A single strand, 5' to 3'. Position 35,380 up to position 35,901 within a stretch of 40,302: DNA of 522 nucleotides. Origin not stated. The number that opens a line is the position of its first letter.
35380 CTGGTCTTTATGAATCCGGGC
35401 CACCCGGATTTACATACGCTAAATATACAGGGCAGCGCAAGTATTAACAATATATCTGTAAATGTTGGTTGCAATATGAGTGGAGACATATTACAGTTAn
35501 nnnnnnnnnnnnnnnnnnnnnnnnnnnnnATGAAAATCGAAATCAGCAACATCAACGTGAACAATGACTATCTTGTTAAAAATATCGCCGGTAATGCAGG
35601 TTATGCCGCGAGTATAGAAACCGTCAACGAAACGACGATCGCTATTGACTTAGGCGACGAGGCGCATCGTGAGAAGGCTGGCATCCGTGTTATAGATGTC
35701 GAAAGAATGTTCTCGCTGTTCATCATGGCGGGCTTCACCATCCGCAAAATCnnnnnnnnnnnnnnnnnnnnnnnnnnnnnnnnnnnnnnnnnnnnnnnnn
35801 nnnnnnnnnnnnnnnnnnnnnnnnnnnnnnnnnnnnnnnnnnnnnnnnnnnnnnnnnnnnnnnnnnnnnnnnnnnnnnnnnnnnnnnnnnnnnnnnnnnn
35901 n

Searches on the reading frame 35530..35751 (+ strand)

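Call 94: search_protein_families(library=phrogs, proteins=[window:35530-35751:+], max_evalue=0.001)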
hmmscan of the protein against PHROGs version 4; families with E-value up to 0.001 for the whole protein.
window:35530-35751:+ (74 aa): 1 family
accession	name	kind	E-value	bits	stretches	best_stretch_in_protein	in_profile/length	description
phrog_1585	-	unknown function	3e-22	79.4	1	1-71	1-71/75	-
